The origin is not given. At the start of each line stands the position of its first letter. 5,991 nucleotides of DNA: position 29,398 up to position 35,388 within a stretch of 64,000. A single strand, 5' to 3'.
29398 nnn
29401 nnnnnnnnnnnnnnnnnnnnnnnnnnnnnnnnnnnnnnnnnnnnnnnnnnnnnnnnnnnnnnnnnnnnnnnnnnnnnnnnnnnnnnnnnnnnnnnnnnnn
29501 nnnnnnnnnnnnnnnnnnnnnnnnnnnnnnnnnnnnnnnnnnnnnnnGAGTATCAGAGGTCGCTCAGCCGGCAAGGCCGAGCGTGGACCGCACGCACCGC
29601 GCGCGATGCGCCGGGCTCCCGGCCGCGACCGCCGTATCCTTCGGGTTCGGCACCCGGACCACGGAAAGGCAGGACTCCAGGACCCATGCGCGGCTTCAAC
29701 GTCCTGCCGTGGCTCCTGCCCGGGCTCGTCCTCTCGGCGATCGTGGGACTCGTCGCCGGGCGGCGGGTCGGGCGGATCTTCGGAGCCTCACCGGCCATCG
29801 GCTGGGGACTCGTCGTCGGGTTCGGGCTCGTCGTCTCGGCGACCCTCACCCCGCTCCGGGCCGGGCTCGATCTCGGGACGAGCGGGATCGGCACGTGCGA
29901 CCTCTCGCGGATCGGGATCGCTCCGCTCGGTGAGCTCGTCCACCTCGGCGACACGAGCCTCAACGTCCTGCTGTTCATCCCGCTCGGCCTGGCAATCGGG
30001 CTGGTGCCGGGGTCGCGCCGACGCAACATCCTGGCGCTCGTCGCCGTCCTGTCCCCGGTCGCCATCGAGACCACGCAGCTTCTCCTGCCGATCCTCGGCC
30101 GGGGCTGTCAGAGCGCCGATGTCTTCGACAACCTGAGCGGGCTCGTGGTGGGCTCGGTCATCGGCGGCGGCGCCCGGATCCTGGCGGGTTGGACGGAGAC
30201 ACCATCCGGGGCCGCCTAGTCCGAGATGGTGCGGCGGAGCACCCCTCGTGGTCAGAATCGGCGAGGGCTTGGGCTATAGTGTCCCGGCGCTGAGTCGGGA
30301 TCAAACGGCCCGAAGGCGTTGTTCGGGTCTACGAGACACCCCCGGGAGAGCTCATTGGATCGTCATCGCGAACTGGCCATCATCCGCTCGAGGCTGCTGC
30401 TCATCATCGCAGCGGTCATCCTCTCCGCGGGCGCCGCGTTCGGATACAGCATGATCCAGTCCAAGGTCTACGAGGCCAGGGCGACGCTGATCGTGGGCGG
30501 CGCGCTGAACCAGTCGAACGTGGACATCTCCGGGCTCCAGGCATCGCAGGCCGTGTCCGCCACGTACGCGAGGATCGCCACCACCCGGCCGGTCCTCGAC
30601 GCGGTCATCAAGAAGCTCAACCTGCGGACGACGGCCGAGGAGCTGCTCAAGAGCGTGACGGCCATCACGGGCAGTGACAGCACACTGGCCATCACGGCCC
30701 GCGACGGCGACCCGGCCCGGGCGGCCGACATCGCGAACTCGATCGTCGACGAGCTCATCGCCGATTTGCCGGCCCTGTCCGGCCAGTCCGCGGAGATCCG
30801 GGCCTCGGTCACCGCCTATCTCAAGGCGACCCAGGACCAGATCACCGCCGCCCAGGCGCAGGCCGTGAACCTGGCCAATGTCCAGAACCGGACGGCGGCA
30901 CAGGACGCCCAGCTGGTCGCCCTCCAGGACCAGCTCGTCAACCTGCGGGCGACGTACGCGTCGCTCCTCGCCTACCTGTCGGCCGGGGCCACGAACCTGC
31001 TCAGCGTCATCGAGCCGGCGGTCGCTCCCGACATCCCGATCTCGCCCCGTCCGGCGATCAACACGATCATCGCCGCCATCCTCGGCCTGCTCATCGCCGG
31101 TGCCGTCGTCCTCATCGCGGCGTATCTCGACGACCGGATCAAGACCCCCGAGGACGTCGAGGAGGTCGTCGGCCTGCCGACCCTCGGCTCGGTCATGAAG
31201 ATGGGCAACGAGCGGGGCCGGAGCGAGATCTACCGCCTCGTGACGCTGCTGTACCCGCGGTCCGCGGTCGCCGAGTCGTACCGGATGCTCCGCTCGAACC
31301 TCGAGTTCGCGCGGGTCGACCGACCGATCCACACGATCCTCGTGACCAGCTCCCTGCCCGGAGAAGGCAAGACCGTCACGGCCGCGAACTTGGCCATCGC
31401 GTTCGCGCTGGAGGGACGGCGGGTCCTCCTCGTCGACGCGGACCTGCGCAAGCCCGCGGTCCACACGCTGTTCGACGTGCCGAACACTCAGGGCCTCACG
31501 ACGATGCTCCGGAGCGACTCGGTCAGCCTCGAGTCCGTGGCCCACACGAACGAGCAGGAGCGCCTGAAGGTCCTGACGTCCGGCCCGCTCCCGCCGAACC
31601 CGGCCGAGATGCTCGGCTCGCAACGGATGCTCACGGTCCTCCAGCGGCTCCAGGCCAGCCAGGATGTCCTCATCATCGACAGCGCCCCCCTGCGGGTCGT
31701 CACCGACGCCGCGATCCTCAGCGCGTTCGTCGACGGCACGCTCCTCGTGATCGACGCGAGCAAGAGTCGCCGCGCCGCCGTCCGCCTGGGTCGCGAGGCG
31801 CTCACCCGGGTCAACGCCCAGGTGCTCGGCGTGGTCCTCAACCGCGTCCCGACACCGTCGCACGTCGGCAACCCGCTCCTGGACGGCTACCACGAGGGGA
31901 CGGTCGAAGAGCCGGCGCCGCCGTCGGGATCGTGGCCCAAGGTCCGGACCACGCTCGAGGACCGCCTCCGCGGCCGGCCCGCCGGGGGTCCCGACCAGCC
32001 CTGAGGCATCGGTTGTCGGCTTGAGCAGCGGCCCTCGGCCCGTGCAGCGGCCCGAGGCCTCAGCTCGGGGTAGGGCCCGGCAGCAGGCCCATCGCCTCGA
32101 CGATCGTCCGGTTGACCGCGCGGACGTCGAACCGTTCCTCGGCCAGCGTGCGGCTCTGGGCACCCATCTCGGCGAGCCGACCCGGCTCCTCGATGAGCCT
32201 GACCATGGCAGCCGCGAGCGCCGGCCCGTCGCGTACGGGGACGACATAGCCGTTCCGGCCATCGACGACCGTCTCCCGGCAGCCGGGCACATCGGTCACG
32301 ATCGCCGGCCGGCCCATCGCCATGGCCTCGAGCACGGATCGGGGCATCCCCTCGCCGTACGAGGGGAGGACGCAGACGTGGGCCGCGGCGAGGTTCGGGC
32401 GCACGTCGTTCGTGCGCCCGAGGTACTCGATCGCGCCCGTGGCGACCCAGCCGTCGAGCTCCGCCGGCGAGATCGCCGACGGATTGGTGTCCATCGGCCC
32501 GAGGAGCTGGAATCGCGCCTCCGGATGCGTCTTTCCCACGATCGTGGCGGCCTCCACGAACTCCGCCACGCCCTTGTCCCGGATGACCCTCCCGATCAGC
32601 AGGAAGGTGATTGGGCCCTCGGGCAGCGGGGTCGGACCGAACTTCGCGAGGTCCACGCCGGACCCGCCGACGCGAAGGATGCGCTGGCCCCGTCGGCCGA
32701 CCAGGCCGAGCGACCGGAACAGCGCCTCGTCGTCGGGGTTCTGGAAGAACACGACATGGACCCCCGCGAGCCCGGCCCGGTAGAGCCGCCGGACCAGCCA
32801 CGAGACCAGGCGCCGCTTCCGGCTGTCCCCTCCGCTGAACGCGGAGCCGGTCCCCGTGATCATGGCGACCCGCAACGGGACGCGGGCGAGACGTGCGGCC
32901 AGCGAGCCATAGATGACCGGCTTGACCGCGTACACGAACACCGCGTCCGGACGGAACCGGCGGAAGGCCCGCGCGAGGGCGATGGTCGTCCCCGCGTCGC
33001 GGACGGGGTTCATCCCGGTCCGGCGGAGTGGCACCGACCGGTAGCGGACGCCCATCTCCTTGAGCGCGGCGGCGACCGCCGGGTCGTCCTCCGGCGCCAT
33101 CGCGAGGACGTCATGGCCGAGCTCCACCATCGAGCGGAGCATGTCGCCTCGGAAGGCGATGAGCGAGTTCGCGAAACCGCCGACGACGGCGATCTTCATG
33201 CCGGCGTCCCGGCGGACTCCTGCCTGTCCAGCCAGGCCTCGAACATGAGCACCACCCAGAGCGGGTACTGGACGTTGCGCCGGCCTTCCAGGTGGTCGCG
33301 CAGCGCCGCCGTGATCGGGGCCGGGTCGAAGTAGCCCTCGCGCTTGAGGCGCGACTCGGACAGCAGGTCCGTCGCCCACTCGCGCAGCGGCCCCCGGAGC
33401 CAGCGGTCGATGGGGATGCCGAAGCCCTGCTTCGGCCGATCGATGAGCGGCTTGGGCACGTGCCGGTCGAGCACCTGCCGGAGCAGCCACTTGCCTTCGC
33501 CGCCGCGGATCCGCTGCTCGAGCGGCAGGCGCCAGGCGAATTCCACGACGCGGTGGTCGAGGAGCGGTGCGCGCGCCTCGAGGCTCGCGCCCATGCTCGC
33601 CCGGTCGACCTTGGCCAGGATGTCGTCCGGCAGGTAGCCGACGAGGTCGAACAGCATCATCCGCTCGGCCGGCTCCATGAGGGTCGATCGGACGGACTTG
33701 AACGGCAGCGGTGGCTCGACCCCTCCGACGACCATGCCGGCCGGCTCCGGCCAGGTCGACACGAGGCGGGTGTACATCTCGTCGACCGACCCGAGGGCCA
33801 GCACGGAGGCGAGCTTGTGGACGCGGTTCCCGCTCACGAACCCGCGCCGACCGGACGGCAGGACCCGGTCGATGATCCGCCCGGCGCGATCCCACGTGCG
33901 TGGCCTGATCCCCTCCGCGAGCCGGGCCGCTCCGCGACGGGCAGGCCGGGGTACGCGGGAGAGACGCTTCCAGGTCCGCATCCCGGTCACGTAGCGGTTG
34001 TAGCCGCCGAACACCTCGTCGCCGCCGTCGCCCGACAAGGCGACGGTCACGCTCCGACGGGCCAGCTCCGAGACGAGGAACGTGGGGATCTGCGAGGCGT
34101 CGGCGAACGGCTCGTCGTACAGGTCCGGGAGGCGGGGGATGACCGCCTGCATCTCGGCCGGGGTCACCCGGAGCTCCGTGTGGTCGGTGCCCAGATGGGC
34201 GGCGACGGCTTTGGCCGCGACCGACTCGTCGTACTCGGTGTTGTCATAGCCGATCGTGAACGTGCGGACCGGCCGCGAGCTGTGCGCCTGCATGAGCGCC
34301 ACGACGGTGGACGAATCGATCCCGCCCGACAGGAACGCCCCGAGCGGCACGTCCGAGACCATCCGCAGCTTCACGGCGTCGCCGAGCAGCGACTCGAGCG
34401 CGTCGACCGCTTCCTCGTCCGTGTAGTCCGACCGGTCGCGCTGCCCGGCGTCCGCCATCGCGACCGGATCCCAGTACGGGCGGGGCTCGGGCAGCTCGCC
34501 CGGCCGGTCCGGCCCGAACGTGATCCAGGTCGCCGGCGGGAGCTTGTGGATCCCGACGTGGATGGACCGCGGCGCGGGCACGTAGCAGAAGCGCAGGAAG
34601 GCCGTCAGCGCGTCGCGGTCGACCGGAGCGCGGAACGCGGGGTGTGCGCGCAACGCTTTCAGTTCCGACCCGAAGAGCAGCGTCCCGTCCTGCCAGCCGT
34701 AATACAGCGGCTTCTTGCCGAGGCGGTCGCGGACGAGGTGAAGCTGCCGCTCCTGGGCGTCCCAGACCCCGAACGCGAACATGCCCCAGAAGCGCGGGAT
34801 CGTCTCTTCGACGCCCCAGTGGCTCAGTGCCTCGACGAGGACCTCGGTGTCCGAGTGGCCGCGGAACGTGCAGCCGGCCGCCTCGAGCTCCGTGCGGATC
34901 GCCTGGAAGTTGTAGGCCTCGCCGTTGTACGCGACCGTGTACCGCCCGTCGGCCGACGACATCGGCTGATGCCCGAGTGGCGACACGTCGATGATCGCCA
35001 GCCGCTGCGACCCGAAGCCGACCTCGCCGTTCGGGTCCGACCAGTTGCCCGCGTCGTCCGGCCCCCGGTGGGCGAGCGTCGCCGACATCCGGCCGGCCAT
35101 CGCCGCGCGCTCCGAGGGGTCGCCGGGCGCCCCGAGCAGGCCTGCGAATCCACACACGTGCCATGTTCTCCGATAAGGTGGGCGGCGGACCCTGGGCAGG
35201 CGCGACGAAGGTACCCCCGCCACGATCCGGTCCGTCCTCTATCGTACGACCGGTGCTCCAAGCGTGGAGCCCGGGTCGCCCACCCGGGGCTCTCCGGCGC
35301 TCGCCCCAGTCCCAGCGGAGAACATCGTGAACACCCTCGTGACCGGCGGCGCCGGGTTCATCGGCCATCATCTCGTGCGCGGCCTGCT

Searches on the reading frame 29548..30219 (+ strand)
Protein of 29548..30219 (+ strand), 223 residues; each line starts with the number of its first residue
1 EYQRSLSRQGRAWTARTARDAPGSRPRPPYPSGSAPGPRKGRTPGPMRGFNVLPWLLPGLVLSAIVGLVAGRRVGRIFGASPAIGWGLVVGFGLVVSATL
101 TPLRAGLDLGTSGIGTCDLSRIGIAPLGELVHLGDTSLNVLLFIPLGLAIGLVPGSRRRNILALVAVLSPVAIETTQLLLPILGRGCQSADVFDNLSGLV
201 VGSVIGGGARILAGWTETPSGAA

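Call 49: search_protein_families(library=pfam, proteins=[window:29548-30219:+], max_evalue=0.0001)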
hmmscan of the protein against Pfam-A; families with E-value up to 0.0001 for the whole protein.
window:29548-30219:+ (223 aa): 1 family
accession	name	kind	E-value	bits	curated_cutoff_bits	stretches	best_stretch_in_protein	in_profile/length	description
PF04892.17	VanZ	-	4.5e-09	37.4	30.1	1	137-205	56-121/126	VanZ like family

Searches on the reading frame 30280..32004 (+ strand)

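Call 49: search_protein_families(library=pfam, proteins=[window:30280-32004:+], max_evalue=0.0001)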
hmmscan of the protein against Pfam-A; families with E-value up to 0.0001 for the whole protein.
window:30280-32004:+ (574 aa): 5 families
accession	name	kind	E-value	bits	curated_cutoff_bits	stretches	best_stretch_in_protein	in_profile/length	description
PF01656.29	CbiA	-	6.3e-11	42.8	25.4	1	354-526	2-86/125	CobQ/CobB/MinD/ParA nucleotide binding domain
PF10609.15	ParA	-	8.3e-10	38.9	27.1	1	351-521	4-173/246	NUBPL iron-transfer P-loop NTPase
PF13614.12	AAA_31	-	9e-10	39.2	27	1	353-490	4-146/177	AAA domain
PF02706.20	Wzz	-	7.8e-09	36.2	25.5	1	33-113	10-91/91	Chain length determinant protein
PF13807.11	GNVR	-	9.7e-05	22.7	27.7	1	220-279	14-79/82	G-rich domain on putative tyrosine kinase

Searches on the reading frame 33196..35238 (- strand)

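Call 13: search_protein_families(library=pfam, proteins=[window:33196-35238:-], max_evalue=0.001)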
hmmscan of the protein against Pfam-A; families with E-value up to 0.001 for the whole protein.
window:33196-35238:- (680 aa): 5 families
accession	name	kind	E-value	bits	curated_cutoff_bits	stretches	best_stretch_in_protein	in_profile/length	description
PF00733.27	Asn_synthase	-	6.4e-119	398.2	21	1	281-670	2-353/354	Asparagine synthase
PF13537.11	GATase_7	-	5.5e-43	146.3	25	1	78-197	2-122/123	Glutamine amidotransferase domain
PF13522.11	GATase_6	-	1.4e-42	145.2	27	1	60-192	1-130/130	Glutamine amidotransferase domain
PF06508.19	QueC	-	4.9e-05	23.4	22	1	302-359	5-61/210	Queuosine biosynthesis protein QueC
PF02540.23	NAD_synthase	-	0.00079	19.1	21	0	279-361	3-84/242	NAD synthase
